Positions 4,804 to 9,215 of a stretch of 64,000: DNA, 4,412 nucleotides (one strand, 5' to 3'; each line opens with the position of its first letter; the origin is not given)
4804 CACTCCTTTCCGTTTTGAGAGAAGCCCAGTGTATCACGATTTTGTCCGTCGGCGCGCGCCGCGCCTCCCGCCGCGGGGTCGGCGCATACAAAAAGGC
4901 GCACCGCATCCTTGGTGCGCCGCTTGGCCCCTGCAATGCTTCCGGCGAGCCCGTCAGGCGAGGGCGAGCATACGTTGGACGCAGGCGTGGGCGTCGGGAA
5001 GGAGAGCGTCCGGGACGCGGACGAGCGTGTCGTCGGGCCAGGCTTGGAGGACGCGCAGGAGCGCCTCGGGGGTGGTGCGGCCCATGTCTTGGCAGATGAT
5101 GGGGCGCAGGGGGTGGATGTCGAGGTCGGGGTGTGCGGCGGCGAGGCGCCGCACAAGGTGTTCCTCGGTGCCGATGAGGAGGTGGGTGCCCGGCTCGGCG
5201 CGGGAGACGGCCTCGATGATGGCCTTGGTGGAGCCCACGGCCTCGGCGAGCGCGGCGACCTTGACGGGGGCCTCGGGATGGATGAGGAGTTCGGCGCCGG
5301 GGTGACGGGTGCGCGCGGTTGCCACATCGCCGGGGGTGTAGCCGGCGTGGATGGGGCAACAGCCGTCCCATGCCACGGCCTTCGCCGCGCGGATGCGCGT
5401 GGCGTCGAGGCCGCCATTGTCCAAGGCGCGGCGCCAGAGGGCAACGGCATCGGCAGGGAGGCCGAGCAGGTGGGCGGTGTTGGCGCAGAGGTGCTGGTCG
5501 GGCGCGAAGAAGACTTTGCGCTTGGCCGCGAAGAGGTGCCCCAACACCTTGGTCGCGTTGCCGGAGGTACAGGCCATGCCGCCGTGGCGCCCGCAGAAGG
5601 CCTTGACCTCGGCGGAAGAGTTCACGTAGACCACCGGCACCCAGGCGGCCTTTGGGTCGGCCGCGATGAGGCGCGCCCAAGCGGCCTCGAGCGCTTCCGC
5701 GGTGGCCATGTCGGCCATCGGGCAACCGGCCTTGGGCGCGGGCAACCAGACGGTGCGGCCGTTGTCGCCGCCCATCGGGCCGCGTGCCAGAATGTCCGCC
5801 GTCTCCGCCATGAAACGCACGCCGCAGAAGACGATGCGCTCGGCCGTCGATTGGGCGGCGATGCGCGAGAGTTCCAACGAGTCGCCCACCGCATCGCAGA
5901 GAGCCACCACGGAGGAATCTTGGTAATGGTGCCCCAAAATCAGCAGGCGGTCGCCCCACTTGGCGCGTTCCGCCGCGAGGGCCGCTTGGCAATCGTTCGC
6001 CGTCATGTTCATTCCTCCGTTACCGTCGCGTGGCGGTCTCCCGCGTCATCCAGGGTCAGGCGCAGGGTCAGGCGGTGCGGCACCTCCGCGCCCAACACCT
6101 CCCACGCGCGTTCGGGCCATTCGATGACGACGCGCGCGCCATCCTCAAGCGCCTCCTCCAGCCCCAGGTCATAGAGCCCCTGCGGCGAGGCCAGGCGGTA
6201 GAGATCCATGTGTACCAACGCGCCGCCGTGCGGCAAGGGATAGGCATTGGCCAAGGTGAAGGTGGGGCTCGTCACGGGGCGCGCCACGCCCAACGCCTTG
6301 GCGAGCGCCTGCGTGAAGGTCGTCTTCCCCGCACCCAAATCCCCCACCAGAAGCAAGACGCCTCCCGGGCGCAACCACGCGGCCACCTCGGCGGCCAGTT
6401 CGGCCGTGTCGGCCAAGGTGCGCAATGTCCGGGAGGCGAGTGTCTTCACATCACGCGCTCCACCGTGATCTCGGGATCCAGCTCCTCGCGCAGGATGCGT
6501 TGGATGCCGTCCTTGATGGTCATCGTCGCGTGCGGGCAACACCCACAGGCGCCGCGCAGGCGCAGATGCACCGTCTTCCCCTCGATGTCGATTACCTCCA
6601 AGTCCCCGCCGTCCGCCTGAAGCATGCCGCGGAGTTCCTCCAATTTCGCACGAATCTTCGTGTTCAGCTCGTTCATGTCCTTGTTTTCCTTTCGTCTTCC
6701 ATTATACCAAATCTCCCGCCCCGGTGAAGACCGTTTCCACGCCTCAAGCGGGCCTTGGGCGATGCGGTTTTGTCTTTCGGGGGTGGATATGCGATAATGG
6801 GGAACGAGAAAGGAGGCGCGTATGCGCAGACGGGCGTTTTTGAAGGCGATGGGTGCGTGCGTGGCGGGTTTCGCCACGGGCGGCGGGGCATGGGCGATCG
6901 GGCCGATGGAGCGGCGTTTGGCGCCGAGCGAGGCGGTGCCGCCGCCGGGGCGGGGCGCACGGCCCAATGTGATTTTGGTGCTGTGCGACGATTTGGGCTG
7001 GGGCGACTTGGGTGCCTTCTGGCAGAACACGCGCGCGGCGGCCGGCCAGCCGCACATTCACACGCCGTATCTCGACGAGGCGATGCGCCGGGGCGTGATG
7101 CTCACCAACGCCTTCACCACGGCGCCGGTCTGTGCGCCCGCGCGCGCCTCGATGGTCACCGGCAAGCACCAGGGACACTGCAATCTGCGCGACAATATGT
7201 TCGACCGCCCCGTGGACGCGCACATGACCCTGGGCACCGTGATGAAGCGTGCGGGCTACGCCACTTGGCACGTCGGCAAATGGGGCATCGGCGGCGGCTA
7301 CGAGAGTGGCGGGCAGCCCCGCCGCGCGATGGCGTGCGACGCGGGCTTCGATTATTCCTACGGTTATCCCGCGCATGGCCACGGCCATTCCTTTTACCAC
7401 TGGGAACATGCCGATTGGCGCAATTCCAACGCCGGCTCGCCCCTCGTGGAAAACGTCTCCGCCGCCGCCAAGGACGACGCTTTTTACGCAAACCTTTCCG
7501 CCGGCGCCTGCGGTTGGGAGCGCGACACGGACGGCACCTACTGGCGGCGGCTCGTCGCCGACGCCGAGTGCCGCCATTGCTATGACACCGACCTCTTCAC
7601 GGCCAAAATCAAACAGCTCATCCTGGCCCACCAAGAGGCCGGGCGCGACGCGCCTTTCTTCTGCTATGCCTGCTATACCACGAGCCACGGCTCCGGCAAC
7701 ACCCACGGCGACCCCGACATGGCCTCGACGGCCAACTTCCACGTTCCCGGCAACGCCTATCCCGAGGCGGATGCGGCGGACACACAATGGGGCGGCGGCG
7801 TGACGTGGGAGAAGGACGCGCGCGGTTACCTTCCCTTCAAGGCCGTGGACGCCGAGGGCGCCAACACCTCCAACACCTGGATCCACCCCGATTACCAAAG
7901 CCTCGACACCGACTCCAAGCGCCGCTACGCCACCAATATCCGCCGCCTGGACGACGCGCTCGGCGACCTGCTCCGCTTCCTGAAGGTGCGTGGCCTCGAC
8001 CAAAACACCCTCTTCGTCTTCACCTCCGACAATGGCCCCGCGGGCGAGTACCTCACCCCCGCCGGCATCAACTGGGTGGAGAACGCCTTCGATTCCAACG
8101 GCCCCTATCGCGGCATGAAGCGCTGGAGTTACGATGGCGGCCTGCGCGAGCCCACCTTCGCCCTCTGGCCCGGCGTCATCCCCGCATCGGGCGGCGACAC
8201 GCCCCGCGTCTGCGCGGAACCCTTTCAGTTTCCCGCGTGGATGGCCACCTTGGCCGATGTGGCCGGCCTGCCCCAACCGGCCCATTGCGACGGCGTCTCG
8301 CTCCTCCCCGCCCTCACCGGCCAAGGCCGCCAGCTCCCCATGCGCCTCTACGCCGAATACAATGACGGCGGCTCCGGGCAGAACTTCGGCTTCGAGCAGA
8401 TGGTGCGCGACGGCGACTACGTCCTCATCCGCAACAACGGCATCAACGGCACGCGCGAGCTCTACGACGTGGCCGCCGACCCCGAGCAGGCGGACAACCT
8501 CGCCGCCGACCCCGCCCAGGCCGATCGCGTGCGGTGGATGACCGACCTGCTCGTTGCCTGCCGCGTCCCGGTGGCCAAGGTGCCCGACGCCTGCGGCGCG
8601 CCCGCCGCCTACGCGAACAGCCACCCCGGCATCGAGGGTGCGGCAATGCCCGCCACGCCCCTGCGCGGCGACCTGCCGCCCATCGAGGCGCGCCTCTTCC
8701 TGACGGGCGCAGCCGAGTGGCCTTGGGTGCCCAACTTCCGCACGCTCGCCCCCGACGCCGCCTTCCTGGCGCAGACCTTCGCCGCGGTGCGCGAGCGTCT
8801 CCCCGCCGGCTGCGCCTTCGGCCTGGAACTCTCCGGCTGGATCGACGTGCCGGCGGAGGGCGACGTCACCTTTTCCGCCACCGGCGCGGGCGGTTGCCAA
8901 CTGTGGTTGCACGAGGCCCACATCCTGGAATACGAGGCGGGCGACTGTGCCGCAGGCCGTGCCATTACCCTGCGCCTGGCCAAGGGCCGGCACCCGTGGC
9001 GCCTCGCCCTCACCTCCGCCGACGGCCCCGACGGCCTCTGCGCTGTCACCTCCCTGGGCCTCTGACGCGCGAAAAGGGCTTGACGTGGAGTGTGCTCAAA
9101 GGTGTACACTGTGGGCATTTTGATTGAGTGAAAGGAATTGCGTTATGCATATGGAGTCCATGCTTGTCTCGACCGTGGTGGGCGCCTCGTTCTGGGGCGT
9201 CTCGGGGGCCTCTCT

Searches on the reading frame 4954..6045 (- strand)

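Call 17: search_protein_families(library=pfam, proteins=[window:4954-6045:-], max_evalue=0.001)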
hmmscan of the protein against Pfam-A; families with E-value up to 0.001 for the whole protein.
window:4954-6045:- (363 aa): 1 family
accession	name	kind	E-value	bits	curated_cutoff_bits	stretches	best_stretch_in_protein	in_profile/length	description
PF02445.21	NadA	-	2.3e-83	280.2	27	1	28-361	6-295/295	Quinolinate synthetase A protein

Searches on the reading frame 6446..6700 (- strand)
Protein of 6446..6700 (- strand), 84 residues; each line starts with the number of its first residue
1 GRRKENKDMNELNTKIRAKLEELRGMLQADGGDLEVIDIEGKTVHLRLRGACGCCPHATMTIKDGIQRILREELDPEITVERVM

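Call 17: search_protein_families(library=pfam, proteins=[window:6446-6700:-], max_evalue=0.001)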
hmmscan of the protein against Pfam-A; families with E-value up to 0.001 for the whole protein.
window:6446-6700:- (84 aa): 1 family
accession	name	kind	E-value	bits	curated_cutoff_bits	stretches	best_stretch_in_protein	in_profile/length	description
PF01106.22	NifU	-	1.9e-22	79.6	27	1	17-81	2-67/67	NifU-like domain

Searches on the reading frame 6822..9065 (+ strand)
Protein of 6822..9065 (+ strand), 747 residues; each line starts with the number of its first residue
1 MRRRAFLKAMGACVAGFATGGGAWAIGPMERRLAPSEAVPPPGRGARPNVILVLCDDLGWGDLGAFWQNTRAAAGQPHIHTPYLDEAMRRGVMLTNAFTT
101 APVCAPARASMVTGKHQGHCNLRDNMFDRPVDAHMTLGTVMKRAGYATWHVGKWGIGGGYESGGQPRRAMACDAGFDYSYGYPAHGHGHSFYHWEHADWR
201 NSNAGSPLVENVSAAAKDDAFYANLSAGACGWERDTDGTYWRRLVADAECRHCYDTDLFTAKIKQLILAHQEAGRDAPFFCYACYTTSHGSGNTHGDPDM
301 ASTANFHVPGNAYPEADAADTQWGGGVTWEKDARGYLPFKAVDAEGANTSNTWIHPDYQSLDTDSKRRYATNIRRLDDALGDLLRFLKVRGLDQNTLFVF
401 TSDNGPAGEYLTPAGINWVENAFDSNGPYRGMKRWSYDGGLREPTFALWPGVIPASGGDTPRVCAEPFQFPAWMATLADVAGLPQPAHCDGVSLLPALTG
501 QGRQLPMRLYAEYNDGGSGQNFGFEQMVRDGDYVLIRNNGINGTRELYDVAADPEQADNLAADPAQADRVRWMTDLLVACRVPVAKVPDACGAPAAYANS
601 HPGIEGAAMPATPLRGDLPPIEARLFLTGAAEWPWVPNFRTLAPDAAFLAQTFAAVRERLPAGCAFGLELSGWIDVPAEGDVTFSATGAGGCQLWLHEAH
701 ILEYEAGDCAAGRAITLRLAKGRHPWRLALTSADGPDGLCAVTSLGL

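Call 4: search_protein_families(library=pfam, proteins=[window:6822-9065:+], max_evalue=0.01)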
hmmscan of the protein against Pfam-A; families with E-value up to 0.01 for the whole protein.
window:6822-9065:+ (747 aa): 3 families
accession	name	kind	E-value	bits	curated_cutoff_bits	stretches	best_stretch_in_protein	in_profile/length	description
PF00884.28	Sulfatase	-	1.8e-41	142.9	25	1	48-481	1-299/301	Sulfatase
PF16347.10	SGSH_C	-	2.8e-10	41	29.3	1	433-578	8-149/154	N-sulphoglucosamine sulphohydrolase, C-terminal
PF01663.27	Phosphodiest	-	3.2e-06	27.4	23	1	80-405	19-220/342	Type I phosphodiesterase / nucleotide pyrophosphatase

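Call 5: search_protein_families(library=ncbifam, proteins=[window:6822-9065:+], max_evalue=0.01)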
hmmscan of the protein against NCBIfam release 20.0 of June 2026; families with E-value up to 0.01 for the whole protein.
window:6822-9065:+ (747 aa): 4 families
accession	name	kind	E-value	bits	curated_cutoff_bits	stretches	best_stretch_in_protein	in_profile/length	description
NF010322.0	PRK13759.1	equivalog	6.7e-31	107.3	481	2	363-578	264-454/486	arylsulfatase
TIGR03417.1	chol_sulfatase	equivalog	3.7e-25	88.8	433.45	2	47-168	2-115/500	choline-sulfatase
NF045661.1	HdlasePehA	equivalog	4.4e-20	71.8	900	2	69-152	16-98/506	phosphoric/sulfuric ester hydrolase PehA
NF052527.1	Mn_arylsulf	exception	4.6e-12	45.6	850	1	47-154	1-101/479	manganese-dependent arylsulfatase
